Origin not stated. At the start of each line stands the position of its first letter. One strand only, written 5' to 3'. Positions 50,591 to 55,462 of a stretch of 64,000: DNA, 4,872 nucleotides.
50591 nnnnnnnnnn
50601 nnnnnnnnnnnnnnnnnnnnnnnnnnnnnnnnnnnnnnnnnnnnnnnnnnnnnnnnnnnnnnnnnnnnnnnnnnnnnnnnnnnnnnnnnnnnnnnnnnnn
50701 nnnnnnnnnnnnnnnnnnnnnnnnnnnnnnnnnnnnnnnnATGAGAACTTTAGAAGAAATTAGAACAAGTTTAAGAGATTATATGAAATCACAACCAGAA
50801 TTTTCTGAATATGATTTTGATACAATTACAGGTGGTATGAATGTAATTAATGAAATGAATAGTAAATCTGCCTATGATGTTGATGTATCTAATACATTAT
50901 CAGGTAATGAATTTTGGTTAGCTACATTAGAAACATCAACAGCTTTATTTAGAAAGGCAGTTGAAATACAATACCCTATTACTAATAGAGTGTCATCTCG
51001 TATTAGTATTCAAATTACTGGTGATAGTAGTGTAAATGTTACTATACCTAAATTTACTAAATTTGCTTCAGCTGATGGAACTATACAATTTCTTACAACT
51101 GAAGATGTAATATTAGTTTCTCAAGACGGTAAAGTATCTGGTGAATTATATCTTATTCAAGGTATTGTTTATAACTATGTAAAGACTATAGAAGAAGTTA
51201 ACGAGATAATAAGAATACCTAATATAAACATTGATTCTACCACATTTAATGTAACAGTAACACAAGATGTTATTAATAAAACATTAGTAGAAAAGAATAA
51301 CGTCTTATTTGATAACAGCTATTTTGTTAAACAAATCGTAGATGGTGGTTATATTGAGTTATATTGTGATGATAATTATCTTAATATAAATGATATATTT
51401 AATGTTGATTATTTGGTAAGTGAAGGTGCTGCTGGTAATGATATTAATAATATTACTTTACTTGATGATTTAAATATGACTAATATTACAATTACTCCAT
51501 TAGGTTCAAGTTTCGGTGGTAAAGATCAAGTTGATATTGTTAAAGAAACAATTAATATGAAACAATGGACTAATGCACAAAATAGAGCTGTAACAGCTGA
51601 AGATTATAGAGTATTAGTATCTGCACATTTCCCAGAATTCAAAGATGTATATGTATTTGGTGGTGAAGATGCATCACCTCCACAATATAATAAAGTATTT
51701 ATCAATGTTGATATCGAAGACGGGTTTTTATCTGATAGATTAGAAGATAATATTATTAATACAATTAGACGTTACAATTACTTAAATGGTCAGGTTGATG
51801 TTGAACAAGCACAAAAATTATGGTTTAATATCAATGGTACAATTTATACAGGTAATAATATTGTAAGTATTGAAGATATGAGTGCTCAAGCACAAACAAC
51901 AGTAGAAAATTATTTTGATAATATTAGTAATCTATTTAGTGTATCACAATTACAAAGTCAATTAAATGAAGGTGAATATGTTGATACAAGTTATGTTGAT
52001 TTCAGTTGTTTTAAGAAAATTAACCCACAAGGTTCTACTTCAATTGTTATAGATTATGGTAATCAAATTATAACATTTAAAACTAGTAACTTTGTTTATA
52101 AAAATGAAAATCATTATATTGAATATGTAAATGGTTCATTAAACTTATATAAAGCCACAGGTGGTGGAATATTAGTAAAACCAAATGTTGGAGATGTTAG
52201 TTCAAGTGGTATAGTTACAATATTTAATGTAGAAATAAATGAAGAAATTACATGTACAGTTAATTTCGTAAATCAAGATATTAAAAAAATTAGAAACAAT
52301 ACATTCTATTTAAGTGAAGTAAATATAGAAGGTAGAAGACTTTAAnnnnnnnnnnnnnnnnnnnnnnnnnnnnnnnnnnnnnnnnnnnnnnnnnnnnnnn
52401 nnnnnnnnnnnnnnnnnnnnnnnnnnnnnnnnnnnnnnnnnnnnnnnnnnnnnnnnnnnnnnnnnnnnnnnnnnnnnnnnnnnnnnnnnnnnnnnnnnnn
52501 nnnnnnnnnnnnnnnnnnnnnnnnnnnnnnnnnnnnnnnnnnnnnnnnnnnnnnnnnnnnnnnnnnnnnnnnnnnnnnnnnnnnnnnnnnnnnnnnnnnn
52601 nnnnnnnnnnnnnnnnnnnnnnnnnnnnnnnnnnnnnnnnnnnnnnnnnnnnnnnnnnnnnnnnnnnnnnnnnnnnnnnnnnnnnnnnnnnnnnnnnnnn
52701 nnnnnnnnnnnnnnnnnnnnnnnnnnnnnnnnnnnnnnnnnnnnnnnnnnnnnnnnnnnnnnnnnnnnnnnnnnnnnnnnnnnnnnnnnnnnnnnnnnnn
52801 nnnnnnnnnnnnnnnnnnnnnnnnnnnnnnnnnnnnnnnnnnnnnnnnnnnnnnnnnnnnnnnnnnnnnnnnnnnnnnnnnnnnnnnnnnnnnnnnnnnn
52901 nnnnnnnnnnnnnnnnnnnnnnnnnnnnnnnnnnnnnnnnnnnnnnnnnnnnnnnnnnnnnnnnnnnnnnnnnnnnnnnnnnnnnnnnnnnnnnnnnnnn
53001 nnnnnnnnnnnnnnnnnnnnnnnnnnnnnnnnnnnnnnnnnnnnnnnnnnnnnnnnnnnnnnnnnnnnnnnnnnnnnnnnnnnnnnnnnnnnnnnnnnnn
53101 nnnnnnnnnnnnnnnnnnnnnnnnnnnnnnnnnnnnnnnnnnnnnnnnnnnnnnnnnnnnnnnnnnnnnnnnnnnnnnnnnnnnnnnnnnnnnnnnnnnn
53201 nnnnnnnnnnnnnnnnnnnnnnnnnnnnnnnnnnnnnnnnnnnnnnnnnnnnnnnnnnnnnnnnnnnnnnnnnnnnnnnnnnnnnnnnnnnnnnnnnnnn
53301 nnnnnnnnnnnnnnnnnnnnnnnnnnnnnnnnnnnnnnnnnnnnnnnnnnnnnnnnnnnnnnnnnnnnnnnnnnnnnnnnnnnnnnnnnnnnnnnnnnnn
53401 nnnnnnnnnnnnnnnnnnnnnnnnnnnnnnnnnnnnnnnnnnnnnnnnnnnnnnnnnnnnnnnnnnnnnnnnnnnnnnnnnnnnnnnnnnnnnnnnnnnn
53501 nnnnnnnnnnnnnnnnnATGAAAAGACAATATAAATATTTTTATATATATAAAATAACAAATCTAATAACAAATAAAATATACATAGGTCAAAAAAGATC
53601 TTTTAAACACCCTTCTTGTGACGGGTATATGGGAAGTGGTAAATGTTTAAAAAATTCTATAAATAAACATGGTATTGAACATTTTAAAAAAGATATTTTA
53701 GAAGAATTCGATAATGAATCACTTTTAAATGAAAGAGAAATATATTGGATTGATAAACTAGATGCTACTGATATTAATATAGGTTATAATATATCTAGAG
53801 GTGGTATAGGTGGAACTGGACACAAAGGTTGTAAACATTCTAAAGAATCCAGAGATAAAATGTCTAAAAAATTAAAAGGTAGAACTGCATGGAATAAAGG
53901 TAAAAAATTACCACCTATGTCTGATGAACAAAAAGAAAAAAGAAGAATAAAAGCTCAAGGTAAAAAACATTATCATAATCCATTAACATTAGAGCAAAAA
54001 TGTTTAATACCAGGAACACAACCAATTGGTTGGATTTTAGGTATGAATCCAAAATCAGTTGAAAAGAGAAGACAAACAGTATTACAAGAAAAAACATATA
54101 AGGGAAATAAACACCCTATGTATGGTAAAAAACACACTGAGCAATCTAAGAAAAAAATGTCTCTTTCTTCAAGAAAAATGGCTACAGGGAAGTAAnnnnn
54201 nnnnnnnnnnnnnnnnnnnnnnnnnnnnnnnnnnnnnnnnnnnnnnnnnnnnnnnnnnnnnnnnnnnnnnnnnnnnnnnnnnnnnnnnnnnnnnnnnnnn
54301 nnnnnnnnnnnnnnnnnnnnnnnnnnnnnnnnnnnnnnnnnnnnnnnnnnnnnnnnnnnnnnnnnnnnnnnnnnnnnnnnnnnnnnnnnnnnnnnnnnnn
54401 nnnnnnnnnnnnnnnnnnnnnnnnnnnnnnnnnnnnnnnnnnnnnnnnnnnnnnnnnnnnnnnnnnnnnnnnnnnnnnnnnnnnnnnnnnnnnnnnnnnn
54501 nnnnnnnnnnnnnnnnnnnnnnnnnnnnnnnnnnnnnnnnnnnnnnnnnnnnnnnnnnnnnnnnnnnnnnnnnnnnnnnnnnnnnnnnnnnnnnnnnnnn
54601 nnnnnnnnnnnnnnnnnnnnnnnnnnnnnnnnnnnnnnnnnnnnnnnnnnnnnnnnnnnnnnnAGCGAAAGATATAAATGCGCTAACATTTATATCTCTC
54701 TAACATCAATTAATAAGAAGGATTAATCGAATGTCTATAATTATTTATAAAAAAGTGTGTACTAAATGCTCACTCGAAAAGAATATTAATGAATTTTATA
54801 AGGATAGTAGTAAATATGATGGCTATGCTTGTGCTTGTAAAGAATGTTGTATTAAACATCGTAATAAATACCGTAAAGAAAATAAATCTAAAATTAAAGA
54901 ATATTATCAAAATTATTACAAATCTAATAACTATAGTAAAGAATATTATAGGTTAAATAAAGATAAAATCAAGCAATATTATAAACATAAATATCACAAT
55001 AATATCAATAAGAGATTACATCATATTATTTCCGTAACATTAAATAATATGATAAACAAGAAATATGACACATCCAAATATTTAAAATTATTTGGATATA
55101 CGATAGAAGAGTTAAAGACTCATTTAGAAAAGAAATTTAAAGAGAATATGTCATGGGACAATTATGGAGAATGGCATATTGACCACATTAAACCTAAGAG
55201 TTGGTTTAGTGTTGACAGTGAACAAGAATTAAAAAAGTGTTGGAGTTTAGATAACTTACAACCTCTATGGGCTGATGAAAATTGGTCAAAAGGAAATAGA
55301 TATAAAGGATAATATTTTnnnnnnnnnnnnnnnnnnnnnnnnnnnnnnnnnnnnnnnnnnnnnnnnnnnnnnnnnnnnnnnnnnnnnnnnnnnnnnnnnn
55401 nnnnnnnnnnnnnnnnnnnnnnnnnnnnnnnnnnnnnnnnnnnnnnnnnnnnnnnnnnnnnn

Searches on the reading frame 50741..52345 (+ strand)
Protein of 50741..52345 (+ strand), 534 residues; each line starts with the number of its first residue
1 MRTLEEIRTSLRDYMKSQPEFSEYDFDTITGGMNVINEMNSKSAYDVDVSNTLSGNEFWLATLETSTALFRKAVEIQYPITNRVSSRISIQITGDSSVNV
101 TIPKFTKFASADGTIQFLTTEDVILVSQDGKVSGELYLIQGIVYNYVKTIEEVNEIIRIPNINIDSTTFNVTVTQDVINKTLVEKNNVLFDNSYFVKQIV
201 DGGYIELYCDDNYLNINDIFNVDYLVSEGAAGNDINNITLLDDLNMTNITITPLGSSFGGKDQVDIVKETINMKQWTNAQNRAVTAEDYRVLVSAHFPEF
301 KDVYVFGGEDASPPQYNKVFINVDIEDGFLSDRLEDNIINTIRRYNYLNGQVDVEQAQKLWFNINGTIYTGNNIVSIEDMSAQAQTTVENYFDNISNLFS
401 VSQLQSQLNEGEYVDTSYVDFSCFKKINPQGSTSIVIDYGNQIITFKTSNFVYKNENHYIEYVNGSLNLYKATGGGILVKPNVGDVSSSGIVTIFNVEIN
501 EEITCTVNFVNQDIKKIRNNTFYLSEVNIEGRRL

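Call 4: search_protein_families(library=phrogs, proteins=[window:50741-52345:+], max_evalue=0.01)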
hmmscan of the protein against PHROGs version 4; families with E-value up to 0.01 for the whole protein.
window:50741-52345:+ (534 aa): 1 family
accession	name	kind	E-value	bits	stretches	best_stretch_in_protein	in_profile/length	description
phrog_219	-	tail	2.9e-52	179.1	1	3-527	10-581/598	baseplate wedge subunit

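Call 7: search_dna_similar(collection=phages, query=window:50741-52345:+, mode=protein, max_rows=15)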
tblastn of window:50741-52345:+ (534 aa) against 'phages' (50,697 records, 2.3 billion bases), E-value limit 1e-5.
Records with a match: 1345; places in all: 1346; records where one place covers at least 80% of the query: 75.
Best place of each record, by identity: <60% 1345.
By first word of the organism name: Synechococcus 374; Escherichia 235; Salmonella 155; Klebsiella 112; Cyanophage 61; Vibrio 57; Acinetobacter 55; Aeromonas 50; Enterobacter 29; Prochlorococcus 24; and 42 more.
By host as written in the record: - 308; Synechococcus 107; Escherichia coli 83; Klebsiella pneumoniae 54; Synechococcus sp. 38; Synechococcus sp. WH7803 28; Salmonella enterica 26; Escherichia coli O157:H7 21; and 286 more.
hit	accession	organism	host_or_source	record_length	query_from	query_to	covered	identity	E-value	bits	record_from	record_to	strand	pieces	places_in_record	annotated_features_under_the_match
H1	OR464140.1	Salmonella phage CRW-SP2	Salmonella enterica subsp. enterica ...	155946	11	529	97%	25.5%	7e-8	62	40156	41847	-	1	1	baseplate wedge protein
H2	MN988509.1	Rhizobium phage RHph_I46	Rhizobium phaseoli IE1004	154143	6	533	99%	24.9%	5e-8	62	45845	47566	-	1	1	baseplate wedge subunit protein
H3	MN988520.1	Rhizobium phage RHph_I9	Rhizobium sp. R635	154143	6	533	99%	24.9%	5e-8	62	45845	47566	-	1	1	baseplate wedge subunit protein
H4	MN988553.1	Rhizobium phage RHph_I34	Rhizobium etli CFN42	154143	6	533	99%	24.9%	5e-8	62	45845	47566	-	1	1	baseplate wedge subunit protein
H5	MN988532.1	Rhizobium phage RHph_I1_9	Rhizobium sp. I1_9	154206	6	533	99%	24.9%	5e-8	62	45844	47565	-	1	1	baseplate wedge subunit protein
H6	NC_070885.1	Rhizobium phage RHph_I1_9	Rhizobium sp. I1_9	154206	6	533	99%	24.9%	5e-8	62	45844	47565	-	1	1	baseplate wedge subunit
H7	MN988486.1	Rhizobium phage RHph_Y68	Rhizobium sp. TUX16P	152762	6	515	96%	25.5%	1e-6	57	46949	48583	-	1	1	baseplate wedge subunit protein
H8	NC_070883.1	Rhizobium phage RHph_Y68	Rhizobium sp. TUX16P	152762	6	515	96%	25.5%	1e-6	57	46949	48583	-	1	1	baseplate wedge subunit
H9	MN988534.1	Rhizobium phage RHph_N34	Rhizobium etli CFN42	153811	6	515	96%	25.2%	8e-6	55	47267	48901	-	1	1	baseplate wedge subunit protein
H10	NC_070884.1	Rhizobium phage RHph_N34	Rhizobium etli CFN42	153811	6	515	96%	25.2%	8e-6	55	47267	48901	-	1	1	baseplate wedge subunit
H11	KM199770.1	Rhizobium phage vB_RleM_P10VF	Rhizobium leguminosarum biovar viciae ...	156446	6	529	98%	23.9%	9e-9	64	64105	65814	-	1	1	putative base plate wedge subunit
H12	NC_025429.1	Rhizobium phage vB_RleM_P10VF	Rhizobium leguminosarum biovar viciae ...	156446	6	529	98%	23.9%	9e-9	64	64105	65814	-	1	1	putative base plate wedge subunit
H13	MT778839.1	Rhizobium phage P9VFCI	-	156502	6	529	98%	23.9%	1e-8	64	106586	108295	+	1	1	baseplate wedge subunit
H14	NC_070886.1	Rhizobium phage P9VFCI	-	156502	6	529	98%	23.9%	1e-8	64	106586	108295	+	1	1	baseplate wedge subunit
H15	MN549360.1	Rhizobium phage RL38J1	Rhizobium leguminosarum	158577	6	529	98%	23.9%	7e-8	62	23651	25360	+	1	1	baseplate wedge subunit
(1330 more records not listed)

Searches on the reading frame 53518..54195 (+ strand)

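Call 4: search_protein_families(library=phrogs, proteins=[window:53518-54195:+], max_evalue=0.01)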
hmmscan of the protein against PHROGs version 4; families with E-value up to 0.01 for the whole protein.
window:53518-54195:+ (225 aa): 8 families
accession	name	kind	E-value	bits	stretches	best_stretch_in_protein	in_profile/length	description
phrog_314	-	DNA, RNA and nucleotide metabolism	9.8e-42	144.6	1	2-218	173-338/574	homing endonuclease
phrog_7168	-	DNA, RNA and nucleotide metabolism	9.4e-17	62.4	1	9-133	3-133/284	homing endonuclease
phrog_19446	-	DNA, RNA and nucleotide metabolism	6.5e-11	43.2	1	9-144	3-135/254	homing endonuclease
phrog_5123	-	DNA, RNA and nucleotide metabolism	1.2e-08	36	1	9-100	3-96/152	homing endonuclease with GIY-YIG motif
phrog_447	-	other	2.5e-07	31.7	1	7-78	26-110/148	NAD synthetase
phrog_15526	-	unknown function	1.5e-06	29.4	1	57-139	41-124/168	-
phrog_37840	-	unknown function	0.00019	21.9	1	5-95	11-102/350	-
phrog_655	-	DNA, RNA and nucleotide metabolism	0.0016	19.4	0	73-176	137-204/343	homing endonuclease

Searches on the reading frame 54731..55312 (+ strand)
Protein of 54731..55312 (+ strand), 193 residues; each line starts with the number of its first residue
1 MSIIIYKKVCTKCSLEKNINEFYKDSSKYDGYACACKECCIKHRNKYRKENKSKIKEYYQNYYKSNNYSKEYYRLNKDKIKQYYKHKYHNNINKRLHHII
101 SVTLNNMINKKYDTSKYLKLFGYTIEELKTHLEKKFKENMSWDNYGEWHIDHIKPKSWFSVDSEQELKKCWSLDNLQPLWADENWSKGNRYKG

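Call 4: search_protein_families(library=phrogs, proteins=[window:54731-55312:+], max_evalue=0.01)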
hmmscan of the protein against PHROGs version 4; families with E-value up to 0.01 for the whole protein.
window:54731-55312:+ (193 aa): 7 families
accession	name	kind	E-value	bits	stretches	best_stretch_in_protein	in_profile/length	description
phrog_1035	-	DNA, RNA and nucleotide metabolism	4.7e-22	80.1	1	6-191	62-214/271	endonuclease VII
phrog_28061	-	unknown function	1.3e-10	42.6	1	139-188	5-54/62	-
phrog_2340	-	DNA, RNA and nucleotide metabolism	4.7e-09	37.6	1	7-102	8-111/171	endonuclease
phrog_5558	-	moron, auxiliary metabolic gene and host takeover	7.8e-05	23.9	1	3-58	61-116/130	Lar-like restriction alleviation protein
phrog_6611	-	unknown function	7.8e-05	23.8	1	7-40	141-174/180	-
phrog_30859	-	unknown function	0.00027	22.7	1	7-84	2-72/117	-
phrog_2633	-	DNA, RNA and nucleotide metabolism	0.0052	17.9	1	7-85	13-79/142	endonuclease VII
